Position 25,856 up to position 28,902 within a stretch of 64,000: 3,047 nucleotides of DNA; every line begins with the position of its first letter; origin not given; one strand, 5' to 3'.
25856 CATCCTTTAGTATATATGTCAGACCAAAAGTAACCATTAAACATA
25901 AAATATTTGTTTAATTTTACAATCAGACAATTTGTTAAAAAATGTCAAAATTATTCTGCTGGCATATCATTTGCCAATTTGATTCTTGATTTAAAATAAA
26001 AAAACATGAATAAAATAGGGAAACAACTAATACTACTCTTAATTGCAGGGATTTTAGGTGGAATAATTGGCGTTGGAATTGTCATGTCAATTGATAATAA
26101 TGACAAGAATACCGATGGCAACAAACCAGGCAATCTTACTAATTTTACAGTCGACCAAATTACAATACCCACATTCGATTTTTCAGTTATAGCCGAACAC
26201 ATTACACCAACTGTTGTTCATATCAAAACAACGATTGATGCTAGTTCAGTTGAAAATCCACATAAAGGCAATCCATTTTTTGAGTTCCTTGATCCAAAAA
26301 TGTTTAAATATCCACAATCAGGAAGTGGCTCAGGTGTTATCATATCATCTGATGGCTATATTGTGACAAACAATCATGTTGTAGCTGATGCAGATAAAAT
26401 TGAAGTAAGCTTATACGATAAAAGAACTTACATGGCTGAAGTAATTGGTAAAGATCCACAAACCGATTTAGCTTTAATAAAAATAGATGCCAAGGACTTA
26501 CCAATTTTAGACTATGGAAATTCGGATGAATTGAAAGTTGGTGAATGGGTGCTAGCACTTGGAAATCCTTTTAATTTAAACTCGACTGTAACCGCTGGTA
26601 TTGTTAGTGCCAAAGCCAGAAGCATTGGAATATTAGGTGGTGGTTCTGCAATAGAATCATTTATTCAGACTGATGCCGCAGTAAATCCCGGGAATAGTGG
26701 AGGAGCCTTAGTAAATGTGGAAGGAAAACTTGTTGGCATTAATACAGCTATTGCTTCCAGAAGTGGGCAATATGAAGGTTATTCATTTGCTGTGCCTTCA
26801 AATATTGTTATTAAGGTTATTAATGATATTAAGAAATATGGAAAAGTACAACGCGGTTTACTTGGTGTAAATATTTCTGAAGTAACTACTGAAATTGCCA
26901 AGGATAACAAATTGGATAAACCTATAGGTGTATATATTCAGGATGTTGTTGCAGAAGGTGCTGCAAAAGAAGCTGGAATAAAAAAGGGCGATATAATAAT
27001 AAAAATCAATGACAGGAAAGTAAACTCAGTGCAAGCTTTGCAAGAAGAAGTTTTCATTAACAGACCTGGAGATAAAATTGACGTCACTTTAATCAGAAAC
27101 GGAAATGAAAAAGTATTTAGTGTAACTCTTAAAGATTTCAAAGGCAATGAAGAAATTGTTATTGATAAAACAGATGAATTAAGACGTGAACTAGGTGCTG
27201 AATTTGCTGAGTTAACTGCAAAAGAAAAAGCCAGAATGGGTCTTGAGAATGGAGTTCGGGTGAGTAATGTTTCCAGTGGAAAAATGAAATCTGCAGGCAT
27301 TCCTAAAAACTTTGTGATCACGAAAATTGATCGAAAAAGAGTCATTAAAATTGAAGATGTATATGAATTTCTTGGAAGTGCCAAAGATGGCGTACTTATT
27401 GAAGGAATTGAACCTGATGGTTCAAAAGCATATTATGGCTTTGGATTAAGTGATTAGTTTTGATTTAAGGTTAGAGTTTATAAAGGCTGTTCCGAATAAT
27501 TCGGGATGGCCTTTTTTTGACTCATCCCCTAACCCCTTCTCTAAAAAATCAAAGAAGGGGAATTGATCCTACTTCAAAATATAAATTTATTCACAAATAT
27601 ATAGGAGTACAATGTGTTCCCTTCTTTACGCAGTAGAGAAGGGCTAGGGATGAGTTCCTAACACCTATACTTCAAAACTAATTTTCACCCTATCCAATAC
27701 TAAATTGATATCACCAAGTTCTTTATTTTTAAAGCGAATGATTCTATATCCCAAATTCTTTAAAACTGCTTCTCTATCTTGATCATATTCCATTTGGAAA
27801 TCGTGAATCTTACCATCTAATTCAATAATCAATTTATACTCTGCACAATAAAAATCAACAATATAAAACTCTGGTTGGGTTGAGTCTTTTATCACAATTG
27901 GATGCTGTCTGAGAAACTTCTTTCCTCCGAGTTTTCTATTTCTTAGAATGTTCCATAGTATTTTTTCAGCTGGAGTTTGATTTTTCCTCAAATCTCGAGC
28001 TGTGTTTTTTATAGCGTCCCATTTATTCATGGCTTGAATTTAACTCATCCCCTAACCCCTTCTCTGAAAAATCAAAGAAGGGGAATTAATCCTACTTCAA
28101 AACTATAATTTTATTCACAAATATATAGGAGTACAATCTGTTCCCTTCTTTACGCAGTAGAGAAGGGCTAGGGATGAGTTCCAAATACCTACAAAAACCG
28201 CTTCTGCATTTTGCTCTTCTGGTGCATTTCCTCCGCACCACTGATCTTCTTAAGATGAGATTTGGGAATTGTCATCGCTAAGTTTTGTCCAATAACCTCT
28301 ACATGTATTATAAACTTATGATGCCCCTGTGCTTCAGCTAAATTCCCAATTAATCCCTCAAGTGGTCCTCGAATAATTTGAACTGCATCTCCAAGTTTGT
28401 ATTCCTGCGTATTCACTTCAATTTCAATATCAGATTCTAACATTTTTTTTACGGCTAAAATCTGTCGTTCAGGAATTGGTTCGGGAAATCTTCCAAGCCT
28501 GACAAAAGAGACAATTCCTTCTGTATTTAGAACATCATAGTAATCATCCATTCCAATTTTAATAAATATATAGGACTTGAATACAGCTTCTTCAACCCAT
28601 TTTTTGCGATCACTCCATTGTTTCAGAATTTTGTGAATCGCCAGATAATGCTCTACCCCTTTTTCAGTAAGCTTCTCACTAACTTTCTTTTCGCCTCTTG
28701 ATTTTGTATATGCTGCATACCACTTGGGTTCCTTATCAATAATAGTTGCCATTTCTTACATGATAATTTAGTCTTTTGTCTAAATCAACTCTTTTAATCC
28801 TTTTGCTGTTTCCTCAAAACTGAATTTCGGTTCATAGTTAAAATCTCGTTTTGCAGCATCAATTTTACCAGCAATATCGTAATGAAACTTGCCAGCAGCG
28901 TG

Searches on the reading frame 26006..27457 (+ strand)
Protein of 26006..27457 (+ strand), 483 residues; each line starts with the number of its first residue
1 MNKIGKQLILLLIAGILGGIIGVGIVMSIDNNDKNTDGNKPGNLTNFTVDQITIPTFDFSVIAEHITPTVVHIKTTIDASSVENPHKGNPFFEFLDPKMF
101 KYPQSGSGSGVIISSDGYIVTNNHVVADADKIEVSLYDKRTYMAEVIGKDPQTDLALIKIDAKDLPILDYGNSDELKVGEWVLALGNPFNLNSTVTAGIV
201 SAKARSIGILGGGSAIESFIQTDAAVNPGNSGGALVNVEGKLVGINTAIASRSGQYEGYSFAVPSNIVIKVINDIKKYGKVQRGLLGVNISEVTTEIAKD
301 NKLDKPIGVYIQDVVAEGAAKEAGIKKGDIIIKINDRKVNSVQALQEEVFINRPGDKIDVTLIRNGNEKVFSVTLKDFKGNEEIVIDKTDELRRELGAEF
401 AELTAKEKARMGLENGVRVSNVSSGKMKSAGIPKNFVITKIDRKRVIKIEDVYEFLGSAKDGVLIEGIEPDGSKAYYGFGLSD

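Call 69: search_protein_families(library=pfam, proteins=[window:26006-27457:+], max_evalue=0.001)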
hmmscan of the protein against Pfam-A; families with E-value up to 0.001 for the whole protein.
window:26006-27457:+ (483 aa): 8 families
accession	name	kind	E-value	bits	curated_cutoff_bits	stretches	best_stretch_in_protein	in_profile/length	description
PF13365.12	Trypsin_2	-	1.6e-36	126.6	27.6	1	108-245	1-144/144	Trypsin-like peptidase domain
PF13180.12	PDZ_2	-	6.4e-20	71.7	27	1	285-375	2-80/80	PDZ domain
PF00089.32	Trypsin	-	5.2e-18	66.1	20.6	1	109-272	28-220/220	Trypsin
PF00595.29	PDZ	-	4.7e-15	56.2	23.2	1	282-362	8-80/81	PDZ domain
PF17820.7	PDZ_6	-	1.8e-09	37.7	27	1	311-357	2-47/54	PDZ domain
PF12812.13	PDZ_1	-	1.7e-06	28.4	28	0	396-461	11-77/78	PDZ-like domain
PF14685.13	PDZ_Tricorn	-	0.00046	20.6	25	0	317-370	30-85/88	Tricorn protease PDZ domain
PF10459.15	Peptidase_S46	-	0.00051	19.3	22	0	106-129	47-70/698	Peptidase S46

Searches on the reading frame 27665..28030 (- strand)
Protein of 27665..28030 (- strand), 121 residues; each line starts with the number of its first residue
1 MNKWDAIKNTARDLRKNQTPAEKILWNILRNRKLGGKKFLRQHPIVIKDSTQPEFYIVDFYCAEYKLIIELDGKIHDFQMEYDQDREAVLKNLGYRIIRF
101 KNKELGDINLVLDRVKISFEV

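Call 69: search_protein_families(library=pfam, proteins=[window:27665-28030:-], max_evalue=0.001)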
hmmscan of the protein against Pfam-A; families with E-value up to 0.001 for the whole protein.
window:27665-28030:- (121 aa): 2 families
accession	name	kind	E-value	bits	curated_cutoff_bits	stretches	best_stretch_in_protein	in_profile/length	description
PF04480.18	DUF559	-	1.5e-32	112.1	20.6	1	7-115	3-104/109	Protein of unknown function (DUF559)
PF18741.7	MTES_1575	-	8.5e-05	23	38.2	1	56-104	25-80/96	REase_MTES_1575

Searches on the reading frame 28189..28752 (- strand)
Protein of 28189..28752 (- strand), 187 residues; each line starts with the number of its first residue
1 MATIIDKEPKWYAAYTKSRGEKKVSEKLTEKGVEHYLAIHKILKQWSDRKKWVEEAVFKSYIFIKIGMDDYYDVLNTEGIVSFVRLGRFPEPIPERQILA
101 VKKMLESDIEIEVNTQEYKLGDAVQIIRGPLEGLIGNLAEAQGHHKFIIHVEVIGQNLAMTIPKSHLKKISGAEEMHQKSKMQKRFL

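Call 69: search_protein_families(library=pfam, proteins=[window:28189-28752:-], max_evalue=0.001)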
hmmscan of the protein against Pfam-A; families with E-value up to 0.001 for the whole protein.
window:28189-28752:- (187 aa): 1 family
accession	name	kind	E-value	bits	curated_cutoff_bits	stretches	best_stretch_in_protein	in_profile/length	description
PF02357.24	NusG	-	1.8e-17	64.1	22.2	1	10-99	2-90/93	Transcription termination factor nusG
